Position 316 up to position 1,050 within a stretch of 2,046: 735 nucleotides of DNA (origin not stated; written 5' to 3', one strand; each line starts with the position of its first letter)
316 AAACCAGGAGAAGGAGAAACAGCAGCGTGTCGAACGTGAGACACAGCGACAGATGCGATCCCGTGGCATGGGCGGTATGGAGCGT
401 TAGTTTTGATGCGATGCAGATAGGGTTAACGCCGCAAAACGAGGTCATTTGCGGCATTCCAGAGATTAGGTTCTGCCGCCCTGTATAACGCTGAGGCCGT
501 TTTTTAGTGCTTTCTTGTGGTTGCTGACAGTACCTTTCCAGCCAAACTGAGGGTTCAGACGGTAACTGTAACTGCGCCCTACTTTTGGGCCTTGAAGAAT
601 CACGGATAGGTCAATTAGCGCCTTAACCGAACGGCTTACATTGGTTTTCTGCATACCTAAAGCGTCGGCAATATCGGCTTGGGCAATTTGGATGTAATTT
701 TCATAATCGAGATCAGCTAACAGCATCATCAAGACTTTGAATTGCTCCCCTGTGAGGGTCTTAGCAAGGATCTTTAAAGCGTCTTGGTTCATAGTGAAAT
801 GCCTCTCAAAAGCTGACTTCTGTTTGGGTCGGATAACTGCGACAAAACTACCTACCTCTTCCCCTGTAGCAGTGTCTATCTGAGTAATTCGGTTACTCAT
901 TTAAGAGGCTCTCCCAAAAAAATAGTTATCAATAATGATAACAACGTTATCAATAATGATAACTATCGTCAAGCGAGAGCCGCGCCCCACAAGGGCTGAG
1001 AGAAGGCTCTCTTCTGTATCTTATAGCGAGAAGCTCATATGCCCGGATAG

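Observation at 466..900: Small winged-helix protein of uncertain role: minimal replication initiator or repressor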

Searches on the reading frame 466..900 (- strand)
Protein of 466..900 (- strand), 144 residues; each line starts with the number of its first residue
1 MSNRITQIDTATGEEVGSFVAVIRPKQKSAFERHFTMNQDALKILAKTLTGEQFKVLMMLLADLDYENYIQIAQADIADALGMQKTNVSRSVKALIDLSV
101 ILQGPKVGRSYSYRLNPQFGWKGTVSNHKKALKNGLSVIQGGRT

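Call 4: search_protein_families(proteins=[window:466-900:-], library=ncbifam, max_evalue=1)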
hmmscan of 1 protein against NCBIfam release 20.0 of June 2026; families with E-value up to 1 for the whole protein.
window:466-900:- (144 aa): 12 families
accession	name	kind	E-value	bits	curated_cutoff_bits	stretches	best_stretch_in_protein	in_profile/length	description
NF053606.1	Sta1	subfamily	0.00054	20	80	1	50-114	19-82/100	Sta1 family transcriptional regulator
NF040939.2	trans_reg_lrs14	equivalog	0.0011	19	90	1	49-103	19-68/103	Lrs14 family HTH-type transcriptional regulator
NF033788.1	HTH_metalloreg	subfamily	0.002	17.9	55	1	75-117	29-70/77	metalloregulator ArsR/SmtB family transcription factor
TIGR01610.1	phage_O_Nterm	equivalog_domain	0.004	17.6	45.5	1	38-103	11-79/95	phage replication protein O, N-terminal domain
NF053814.1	teico_TcaR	equivalog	0.013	15.6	170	1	50-101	37-82/151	MarR family transcriptional regulator TcaR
TIGR01889.1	Staph_reg_Sar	paralog_domain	0.021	15.1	62.6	1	48-101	22-73/109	staphylococcal accessory regulator family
NF006901.0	PRK09392.1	equivalog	0.026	13.9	211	1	75-107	177-209/236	transcriptional activator FtrB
NF047906.1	CdPbTransRegCmtR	equivalog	0.033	14.1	150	1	38-115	7-77/104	Cd(II)/Pb(II)-sensing metalloregulatory transcriptional regulator CmtR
NF003054.0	PRK03975.1-1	equivalog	0.036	14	239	1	27-89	7-69/171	putative transcriptional regulator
NF050806.1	TransRegFixKCaul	equivalog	0.045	13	300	1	38-101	128-194/215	transcriptional regulator FixK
NF045593.1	bilirub_TF_BilQ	equivalog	0.095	12.4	125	0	73-116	46-91/135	bilirubin utilization transcriptional regulator BilQ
TIGR01560.2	put_DNA_pack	equivalog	0.096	12.7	24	0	67-103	20-58/89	head-tail connector protein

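Call 8: profile_search(protein=window:466-900:-)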
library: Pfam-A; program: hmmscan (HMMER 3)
A. the first sequence (144 residues): domains with independent E <= 10: 15; with E <= 0.001: 2
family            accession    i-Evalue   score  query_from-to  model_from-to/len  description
MarR_2            PF12802.13    3.2e-05    24.4      49-98          3-47/61  MarR family
RepL              PF05732.17    7.5e-05    22.7       6-132        14-132/164  Firmicute plasmid replication protein (RepL)
HTH_Crp_2         PF13545.12     0.0011    19.3      68-102        19-53/70  Crp-like helix-turn-helix domain
HTH_24            PF13412.12     0.0044    17.0      72-100        18-46/48  Winged helix-turn-helix DNA-binding
DUF7343           PF24034.1       0.015    15.6      71-110        18-56/62  Domain of unknown function (DUF7343)
MarR              PF01047.28      0.016    15.6      52-97          4-43/59  MarR family
Phage_rep_O       PF04492.19      0.017    16.0      45-107        21-86/95  Bacteriophage replication protein O
HTH_27            PF13463.12      0.018    15.7      61-115         9-64/68  Winged helix DNA-binding domain
MJ1010-like_2nd   PF21690.3       0.062    14.0      44-87          3-45/91  Uncharacterized ATP-binding protein MJ1010-like, C-terminal domain
HTH_IclR          PF09339.16      0.087    13.0      75-99         22-46/52  IclR helix-turn-helix domain
HTH_36            PF13730.12       0.14    12.4      49-99          3-53/55  Helix-turn-helix domain
Sigma54_CBD       PF04963.19       0.17    12.1      46-95         22-71/185  Sigma-54 factor, core binding domain
HVO_A0114         PF25212.1        0.25    11.6      75-101        40-66/84  HVO_A0114
HTH_AsnC-type     PF13404.12       0.29    11.4      72-95         18-41/42  AsnC-type helix-turn-helix domain
HTH_5             PF01022.26       0.36    11.2      76-98         20-42/47  Bacterial regulatory protein, arsR family

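Call 20: search_dna_similar(query=window:466-900:-, collection=plasmids, mode=protein, max_rows=60, rows=spread, max_evalue=0.001)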
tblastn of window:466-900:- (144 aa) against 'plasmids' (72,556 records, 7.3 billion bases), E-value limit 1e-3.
Records with a match: 273; places in all: 287; records where one place covers at least 80% of the query: 220.
Best place of each record, by identity: >=99% 25; 95-99% 7; 80-90% 106; 60-80% 112; <60% 23.
By first word of the organism name: Escherichia 138; Klebsiella 71; Salmonella 13; Bacillus 7; Enterobacter 6; Azospirillum 6; Citrobacter 5; Arsenophonus 5; Shigella 4; Aeromonas 3; and 13 more.
By predicted mobility (MOB-suite, as given by PLSDB): non-mobilizable 138; mobilizable 125; conjugative 10.
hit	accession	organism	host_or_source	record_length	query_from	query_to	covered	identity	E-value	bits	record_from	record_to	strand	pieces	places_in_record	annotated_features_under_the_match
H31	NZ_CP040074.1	Escherichia coli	Larus sp.,pure culture,feces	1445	1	144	100%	100.0%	6e-89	272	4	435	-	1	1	helix-turn-helix domain-containing protein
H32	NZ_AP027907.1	Escherichia coli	-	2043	1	144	100%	100.0%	9e-87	272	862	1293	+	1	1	helix-turn-helix domain-containing protein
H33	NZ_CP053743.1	Escherichia coli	pig,cell culture,slaughterhouse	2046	1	144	100%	100.0%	9e-87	272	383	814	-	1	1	helix-turn-helix domain-containing protein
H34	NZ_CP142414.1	Klebsiella pneumoniae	Homo sapiens,urine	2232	1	144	100%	100.0%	3e-86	272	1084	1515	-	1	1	helix-turn-helix domain-containing protein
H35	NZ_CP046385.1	Klebsiella pneumoniae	Homo sapiens,Pure culture one microbial ...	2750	1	144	100%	100.0%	6e-85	272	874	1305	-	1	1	helix-turn-helix domain-containing protein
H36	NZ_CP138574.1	Citrobacter braakii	chicken,environmental sample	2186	4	144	98%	100.0%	5e-84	266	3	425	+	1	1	MarR family transcriptional regulator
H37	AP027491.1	Escherichia coli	Homo sapiens,whole organism,feces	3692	1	144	100%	96.5%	8e-81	265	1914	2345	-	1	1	hypothetical protein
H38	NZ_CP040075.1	Escherichia coli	Larus sp.,pure culture,feces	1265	2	144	99%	81.8%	3e-68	217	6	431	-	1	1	MarR family transcriptional regulator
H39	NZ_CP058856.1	Shigella flexneri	Stanley WWTPs_38 WWTPs effluent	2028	2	144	99%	81.8%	9e-66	217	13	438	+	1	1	MarR family transcriptional regulator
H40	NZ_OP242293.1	Escherichia coli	Homo sapiens,stool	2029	2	144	99%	81.8%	9e-66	217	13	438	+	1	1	none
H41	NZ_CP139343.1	Escherichia coli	pork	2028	2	144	99%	81.8%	9e-66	217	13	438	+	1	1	MarR family transcriptional regulator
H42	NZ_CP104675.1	Escherichia coli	Homo sapiens,urine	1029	4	143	97%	80.7%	6e-69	217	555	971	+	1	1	hypothetical protein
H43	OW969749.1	Klebsiella pneumoniae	Homo sapiens,2018 (Ceuta)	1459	4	143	97%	80.7%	2e-67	217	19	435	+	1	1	hypothetical protein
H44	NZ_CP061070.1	Klebsiella pneumoniae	Homo sapiens,rectal swab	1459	4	143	97%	80.7%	2e-67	217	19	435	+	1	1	hypothetical protein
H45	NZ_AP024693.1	Escherichia coli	Homo sapiens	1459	4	143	97%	80.7%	2e-67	217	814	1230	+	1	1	hypothetical protein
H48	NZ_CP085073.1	Escherichia coli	Homo sapiens,pure culture,rectal swab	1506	4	143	97%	80.7%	3e-67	217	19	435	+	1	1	hypothetical protein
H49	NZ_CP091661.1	Escherichia coli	river water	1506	4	143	97%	80.7%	3e-67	217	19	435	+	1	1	hypothetical protein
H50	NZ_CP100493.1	Escherichia coli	Gallus gallus domesticus,whole ...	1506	4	143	97%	80.7%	3e-67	217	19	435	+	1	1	hypothetical protein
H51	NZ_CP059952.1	Escherichia coli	Turkey,fecal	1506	4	143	97%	80.7%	3e-67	217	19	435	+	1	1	hypothetical protein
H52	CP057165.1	Escherichia coli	culture,Pooled pig faecal samples ...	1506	4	143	97%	80.7%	3e-67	217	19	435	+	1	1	record has no annotation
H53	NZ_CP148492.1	Escherichia coli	-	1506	4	143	97%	80.7%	3e-67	217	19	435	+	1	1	hypothetical protein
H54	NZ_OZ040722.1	Escherichia coli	-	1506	4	143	97%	80.7%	3e-67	217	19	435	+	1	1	hypothetical protein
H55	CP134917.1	Escherichia coli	Homo sapiens,blood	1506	4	143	97%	80.7%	3e-67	217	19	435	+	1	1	hypothetical protein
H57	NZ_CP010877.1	Escherichia coli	Homo sapiens,sputum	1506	4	143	97%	80.7%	4e-67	217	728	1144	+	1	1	hypothetical protein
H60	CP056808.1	Escherichia coli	culture,Freshwater sample from upstream ...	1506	4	143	97%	80.0%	1e-66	215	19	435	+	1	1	record has no annotation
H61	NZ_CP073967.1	Escherichia coli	Poultry,pure culture,Cloacal sample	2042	4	144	98%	76.6%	2e-63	211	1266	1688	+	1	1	helix-turn-helix domain-containing protein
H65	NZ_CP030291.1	Salmonella enterica subsp. enterica serovar Gaminara str. ...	Lacertilia,blood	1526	4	143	97%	77.1%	1e-65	213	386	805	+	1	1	replication/maintenance protein RepL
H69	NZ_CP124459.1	Escherichia coli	environmental: river near WWTP effluent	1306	4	144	98%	73.8%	2e-63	206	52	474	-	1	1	helix-turn-helix domain-containing protein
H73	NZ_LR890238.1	Klebsiella pneumoniae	Homo sapiens,urine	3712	4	144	98%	69.5%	5e-57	197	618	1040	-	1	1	replication/maintenance protein RepL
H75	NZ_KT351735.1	Pectobacterium carotovorum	Delia radicum,maggot intestine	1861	1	143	99%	65.0%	8e-52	179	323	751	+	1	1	replication/maintenance protein RepL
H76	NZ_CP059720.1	Escherichia coli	Paguma larvata,cell culture,feces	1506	4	116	78%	78.8%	2e-47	166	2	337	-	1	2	record has no annotation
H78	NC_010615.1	Bartonella tribocorum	-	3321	1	133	92%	42.2%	5e-28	114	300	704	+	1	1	helix-turn-helix domain-containing protein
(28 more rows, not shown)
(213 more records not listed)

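Call 22: get_annotated_region(hit=H31, flank=2000)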
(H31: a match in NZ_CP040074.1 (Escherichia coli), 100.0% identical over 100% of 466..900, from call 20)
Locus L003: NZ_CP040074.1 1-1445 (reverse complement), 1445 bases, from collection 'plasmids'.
description: Escherichia coli strain A1_181 plasmid p_unnamed7.1
organism: Escherichia coli (NCBI taxid 562)
taxonomy: Bacteria; Pseudomonadota; Gammaproteobacteria; Enterobacterales; Enterobacteriaceae; Escherichia; Escherichia coli
host: -; source: Larus sp.,pure culture,feces; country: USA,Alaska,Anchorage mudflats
typing (MOB-suite, as given by PLSDB): non-mobilizable
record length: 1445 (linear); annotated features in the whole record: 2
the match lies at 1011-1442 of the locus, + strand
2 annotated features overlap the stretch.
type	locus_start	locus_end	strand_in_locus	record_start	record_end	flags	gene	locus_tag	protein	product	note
CDS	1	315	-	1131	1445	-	-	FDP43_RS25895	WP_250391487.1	plasmid recombination protein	-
CDS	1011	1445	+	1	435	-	-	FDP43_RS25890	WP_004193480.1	helix-turn-helix domain-containing protein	-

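Call 23: get_annotated_region(hit=H57, flank=2000)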
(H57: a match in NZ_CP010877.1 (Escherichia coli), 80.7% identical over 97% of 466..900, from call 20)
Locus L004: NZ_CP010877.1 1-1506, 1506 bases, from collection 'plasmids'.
description: Escherichia coli strain MNCRE44 plasmid pMNCRE44_1, complete sequence
organism: Escherichia coli (NCBI taxid 562)
taxonomy: Bacteria; Pseudomonadota; Gammaproteobacteria; Enterobacterales; Enterobacteriaceae; Escherichia; Escherichia coli
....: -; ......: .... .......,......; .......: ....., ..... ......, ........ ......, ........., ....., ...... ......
typing (MOB-suite, as given by PLSDB): non-mobilizable
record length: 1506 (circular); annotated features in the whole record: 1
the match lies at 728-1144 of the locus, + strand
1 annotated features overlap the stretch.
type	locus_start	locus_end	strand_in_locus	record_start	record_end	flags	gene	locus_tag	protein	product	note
CDS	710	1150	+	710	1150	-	-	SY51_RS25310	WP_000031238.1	hypothetical protein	-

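Call 33: find_homologous_proteins(query=window:466-900:-, max_evalue=0.001)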
Query window:466-900:- (144 aa): 389 proteins with E <= 0.001 among 409 candidates; the best 120 are listed.
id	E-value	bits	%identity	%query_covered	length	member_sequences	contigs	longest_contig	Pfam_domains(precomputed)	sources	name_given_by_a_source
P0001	1.3e-85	302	99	100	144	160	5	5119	PF12802.14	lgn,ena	-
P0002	1.6e-78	279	90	100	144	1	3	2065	PF12802.14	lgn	-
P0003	1.2e-77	276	89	99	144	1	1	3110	PF12802.14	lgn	-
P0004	6.8e-76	271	87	99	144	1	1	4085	PF12802.14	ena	-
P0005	1.8e-75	269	86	99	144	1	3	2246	PF12802.14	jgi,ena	-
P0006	2.0e-75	269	86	99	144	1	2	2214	PF12802.14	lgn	-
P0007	2.3e-75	269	86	99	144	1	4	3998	-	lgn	-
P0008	4.8e-75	268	85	99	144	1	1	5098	-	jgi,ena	-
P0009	1.0e-74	267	85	99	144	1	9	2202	PF12802.14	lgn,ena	-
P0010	1.0e-73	264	84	100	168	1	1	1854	-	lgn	-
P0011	1.1e-73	263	85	99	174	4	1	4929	-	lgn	-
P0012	5.5e-72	258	83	97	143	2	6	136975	PF12802.14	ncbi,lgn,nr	ncbi:hypothetical protein EPF86_22460 [Salmonella enterica]|nr:hypothetical protein [Salmonella ente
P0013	1.8e-71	256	82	98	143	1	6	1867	PF12802.14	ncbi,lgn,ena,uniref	ncbi:MarR family transcriptional regulator [Citrobacter portucalensis]|uniref:MarR family transcript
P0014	4.1e-71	255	82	98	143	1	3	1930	PF12802.14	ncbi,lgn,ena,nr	ncbi:hypothetical protein ASU80_24880 [Enterobacter hormaechei subsp. xiangfangensis]|nr:MULTISPECIE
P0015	4.7e-71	255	82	97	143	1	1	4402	PF12802.14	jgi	jgi:biotin operon repressor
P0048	1.4e-66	240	80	97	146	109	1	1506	-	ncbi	ncbi:hypothetical protein ACH8G4_004826 [Escherichia coli]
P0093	5.1e-63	229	72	99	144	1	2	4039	PF05732.17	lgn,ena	-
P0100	2.3e-62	227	72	99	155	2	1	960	PF05732.17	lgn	-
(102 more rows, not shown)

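Call 34: search_solved_structures(query=window:466-900:-, max_evalue=1, show_alignments=2)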
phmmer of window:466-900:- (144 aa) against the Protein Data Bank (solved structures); distinct sequences matched with E-value up to 1: 3.
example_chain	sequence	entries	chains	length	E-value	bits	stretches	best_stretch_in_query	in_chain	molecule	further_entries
2lkp_A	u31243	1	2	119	0.031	17.8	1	58-115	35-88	HTH-type transcriptional regulator NmtR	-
2d1h_A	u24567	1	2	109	0.056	16.9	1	67-114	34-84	109aa long hypothetical transcriptional regulator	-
6tey_A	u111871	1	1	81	0.84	13.1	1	52-118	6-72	DNA-binding protein TubR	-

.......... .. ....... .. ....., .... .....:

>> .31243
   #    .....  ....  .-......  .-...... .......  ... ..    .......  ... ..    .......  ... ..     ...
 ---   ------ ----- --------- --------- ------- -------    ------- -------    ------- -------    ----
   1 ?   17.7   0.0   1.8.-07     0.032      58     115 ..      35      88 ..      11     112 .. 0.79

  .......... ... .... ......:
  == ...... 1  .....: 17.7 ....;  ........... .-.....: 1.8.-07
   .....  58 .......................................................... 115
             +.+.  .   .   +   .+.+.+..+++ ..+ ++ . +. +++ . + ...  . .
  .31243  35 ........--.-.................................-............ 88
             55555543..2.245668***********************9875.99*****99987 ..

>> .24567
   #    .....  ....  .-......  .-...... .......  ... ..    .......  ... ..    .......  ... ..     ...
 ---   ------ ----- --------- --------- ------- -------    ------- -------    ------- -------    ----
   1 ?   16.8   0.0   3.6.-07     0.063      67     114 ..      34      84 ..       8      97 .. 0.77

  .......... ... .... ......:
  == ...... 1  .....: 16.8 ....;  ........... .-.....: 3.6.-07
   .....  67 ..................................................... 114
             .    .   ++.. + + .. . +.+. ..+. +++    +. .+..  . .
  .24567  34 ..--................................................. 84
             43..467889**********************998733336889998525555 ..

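Call 36: get_annotated_region(hit=H42, flank=2000)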
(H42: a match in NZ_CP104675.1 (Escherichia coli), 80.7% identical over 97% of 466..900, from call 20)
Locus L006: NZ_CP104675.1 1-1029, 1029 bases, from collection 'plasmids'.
description: Escherichia coli strain 2021CK-00607 plasmid unnamed10
organism: Escherichia coli (NCBI taxid 562)
taxonomy: Bacteria; Pseudomonadota; Gammaproteobacteria; Enterobacterales; Enterobacteriaceae; Escherichia; Escherichia coli
host: -; source: Homo sapiens,urine; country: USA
typing (MOB-suite, as given by PLSDB): mobilizable
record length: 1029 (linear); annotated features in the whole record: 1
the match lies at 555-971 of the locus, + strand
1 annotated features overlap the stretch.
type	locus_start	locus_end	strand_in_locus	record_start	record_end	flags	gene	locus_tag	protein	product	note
CDS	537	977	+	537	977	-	-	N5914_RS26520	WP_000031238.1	hypothetical protein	-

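Call 37: get_annotated_region(hit=H75, flank=2000)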
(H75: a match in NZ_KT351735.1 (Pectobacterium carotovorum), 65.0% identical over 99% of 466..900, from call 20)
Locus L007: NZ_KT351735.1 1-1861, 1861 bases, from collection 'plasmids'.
description: Pectobacterium carotovorum plasmid Drgb4, complete sequence
organism: Pectobacterium carotovorum (NCBI taxid 554)
taxonomy: Bacteria; Pseudomonadota; Gammaproteobacteria; Enterobacterales; Pectobacteriaceae; Pectobacterium; Pectobacterium carotovorum
host: -; source: Delia radicum,maggot intestine; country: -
typing (MOB-suite, as given by PLSDB): non-mobilizable
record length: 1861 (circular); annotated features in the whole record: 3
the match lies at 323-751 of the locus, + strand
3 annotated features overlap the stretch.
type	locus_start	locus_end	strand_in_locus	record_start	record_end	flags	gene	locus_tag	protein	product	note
CDS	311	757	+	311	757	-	-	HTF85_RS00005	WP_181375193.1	replication/maintenance protein RepL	GO:0006260 - DNA replication [Evidence IEA]; GO:0006276 - plasmid maintenance [Evidence IEA]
CDS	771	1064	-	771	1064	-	-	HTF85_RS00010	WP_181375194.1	hypothetical protein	-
CDS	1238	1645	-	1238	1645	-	-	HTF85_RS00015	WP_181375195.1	hypothetical protein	-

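Call 38: get_annotated_region(hit=H78, flank=3000)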
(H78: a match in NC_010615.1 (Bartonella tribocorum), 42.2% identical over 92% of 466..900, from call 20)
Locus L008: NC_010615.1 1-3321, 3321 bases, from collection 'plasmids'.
description: Bartonella tribocorum plasmid pKM19s, complete sequence
organism: Bartonella tribocorum (NCBI taxid 85701)
taxonomy: Bacteria; Pseudomonadota; Alphaproteobacteria; Hyphomicrobiales; Bartonellaceae; Bartonella; Bartonella tribocorum
host: -; source: -; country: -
typing (MOB-suite, as given by PLSDB): mobilizable; relaxase MOBV
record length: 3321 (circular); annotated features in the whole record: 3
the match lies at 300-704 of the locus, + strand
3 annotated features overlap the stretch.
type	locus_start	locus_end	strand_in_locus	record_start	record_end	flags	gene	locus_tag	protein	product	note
CDS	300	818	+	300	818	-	-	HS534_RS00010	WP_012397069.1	helix-turn-helix domain-containing protein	-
CDS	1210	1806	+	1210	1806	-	-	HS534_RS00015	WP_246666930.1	replication/maintenance protein RepL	GO:0006260 - DNA replication [Evidence IEA]; GO:0006276 - plasmid maintenance [Evidence IEA]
CDS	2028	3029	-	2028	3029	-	mobV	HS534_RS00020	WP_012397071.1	MobV family relaxase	GO:0006310 - DNA recombination [Evidence IEA]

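Call 42: get_annotated_region(hit=H39, flank=2100)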
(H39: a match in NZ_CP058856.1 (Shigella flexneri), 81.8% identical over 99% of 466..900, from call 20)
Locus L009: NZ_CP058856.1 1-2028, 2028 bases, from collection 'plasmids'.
description: Shigella flexneri strain STLEFF_38 plasmid unnamed3, complete sequence
organism: Shigella flexneri (NCBI taxid 623)
taxonomy: Bacteria; Pseudomonadota; Gammaproteobacteria; Enterobacterales; Enterobacteriaceae; Shigella; Shigella flexneri
host: -; source: Stanley WWTPs_38 WWTPs effluent; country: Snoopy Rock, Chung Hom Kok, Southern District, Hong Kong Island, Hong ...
typing (MOB-suite, as given by PLSDB): mobilizable; relaxase MOBV
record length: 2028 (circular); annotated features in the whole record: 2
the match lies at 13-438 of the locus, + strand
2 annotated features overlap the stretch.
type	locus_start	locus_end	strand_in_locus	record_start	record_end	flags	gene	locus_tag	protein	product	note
CDS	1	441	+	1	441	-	-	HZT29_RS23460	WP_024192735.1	MarR family transcriptional regulator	-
CDS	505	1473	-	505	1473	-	mobV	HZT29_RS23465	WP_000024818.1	MobV family relaxase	GO:0006310 - DNA recombination [Evidence IEA]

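Call 43: get_annotated_region(hit=H61, flank=2100)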
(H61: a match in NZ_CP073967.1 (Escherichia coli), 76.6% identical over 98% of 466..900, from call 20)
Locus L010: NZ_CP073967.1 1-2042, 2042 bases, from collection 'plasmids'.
description: Escherichia coli strain MB31 plasmid pYLMB31e, complete sequence
organism: Escherichia coli (NCBI taxid 562)
taxonomy: Bacteria; Pseudomonadota; Gammaproteobacteria; Enterobacterales; Enterobacteriaceae; Escherichia; Escherichia coli
host: -; source: Poultry,pure culture,Cloacal sample; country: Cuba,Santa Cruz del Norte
typing (MOB-suite, as given by PLSDB): mobilizable; relaxase MOBV
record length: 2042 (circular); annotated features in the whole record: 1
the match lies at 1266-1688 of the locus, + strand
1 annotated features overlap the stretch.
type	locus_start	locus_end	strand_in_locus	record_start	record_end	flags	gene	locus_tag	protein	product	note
CDS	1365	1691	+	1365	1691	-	-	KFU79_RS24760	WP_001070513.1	helix-turn-helix domain-containing protein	-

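Call 44: get_annotated_region(hit=H65, flank=2100)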
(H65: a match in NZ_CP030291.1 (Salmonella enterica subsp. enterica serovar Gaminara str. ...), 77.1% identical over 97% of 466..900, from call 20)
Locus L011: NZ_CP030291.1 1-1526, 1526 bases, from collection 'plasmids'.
description: Salmonella enterica subsp. enterica serovar Gaminara str. SA20063285 plasmid pIncI1.3, complete sequence
organism: Salmonella enterica subsp. enterica serovar Gaminara str. SA20063285 (NCBI taxid 1242094)
taxonomy: Bacteria; Pseudomonadota; Gammaproteobacteria; Enterobacterales; Enterobacteriaceae; Salmonella; Salmonella enterica; Salmonella enterica subsp. enterica serovar Gaminara str. SA20063285
host: -; source: Lacertilia,blood; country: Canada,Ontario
typing (MOB-suite, as given by PLSDB): non-mobilizable
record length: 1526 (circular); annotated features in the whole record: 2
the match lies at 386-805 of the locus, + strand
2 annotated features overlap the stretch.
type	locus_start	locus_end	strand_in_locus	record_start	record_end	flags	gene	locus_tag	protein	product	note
CDS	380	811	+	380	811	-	-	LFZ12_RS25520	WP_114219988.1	replication/maintenance protein RepL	-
CDS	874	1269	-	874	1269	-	-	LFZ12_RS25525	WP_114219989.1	hypothetical protein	-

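Call 45: get_annotated_region(hit=H69, flank=2100)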
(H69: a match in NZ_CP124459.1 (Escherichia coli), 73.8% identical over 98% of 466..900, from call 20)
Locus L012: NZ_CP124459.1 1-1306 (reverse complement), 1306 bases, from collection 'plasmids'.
description: Escherichia coli strain AVS0193 plasmid pAVS0193-D, complete sequence
organism: Escherichia coli (NCBI taxid 562)
taxonomy: Bacteria; Pseudomonadota; Gammaproteobacteria; Enterobacterales; Enterobacteriaceae; Escherichia; Escherichia coli
host: -; source: environmental: river near WWTP effluent; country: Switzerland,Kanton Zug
typing (MOB-suite, as given by PLSDB): mobilizable; replicon Col(MG828)
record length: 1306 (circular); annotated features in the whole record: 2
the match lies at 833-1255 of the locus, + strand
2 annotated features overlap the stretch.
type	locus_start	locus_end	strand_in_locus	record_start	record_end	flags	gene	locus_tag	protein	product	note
CDS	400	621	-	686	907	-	-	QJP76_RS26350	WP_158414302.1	hypothetical protein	-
CDS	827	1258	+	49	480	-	-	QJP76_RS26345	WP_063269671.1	helix-turn-helix domain-containing protein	-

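Call 46: get_annotated_region(hit=H73, flank=4000)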
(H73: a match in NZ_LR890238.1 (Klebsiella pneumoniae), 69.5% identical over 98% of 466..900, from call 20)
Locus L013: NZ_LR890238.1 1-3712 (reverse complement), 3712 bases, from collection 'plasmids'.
description: Klebsiella pneumoniae strain INF334 isolate INF334 plasmid 4, complete sequence
organism: Klebsiella pneumoniae (NCBI taxid 573)
taxonomy: Bacteria; Pseudomonadota; Gammaproteobacteria; Enterobacterales; Enterobacteriaceae; Klebsiella; Klebsiella pneumoniae
host: -; source: Homo sapiens,urine; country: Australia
typing (MOB-suite, as given by PLSDB): non-mobilizable
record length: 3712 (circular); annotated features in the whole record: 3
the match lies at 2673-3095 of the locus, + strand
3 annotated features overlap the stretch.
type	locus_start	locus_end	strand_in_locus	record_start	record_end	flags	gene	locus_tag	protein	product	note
CDS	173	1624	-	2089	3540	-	-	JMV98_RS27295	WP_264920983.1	relaxase/mobilization nuclease domain-containing protein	-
CDS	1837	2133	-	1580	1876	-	-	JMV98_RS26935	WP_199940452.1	hypothetical protein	-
CDS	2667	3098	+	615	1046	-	-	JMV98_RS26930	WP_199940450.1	replication/maintenance protein RepL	-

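Call 53: search_protein_representatives(protein=window:466-900:-)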
Query: 144 residues. Proteins with E-value up to 0.001 (for the whole library): 1581; up to 1e-10: 611; up to 1e-30: 19. The best 150 are listed.
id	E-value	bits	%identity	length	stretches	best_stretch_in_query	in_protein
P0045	3.3e-67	240.8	81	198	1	3-143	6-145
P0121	4.4e-53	195.1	62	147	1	3-143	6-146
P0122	1.2e-46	174.3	69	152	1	3-122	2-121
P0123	6.3e-46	172.0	79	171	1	3-116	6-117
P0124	7.4e-40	152.4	75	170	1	37-135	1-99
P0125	7.1e-39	149.2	62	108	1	37-143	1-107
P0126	5.2e-36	139.9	53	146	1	1-137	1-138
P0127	8.1e-36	139.3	65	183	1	4-106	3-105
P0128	2.1e-35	138.0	70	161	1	37-133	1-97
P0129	1.9e-34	134.9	51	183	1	5-136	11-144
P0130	5.8e-34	133.3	50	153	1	4-134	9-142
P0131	1.2e-33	132.3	49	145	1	1-136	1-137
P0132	1.5e-33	132.0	51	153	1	4-136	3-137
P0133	2.2e-33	131.4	48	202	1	2-139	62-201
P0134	5.7e-32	126.9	52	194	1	1-130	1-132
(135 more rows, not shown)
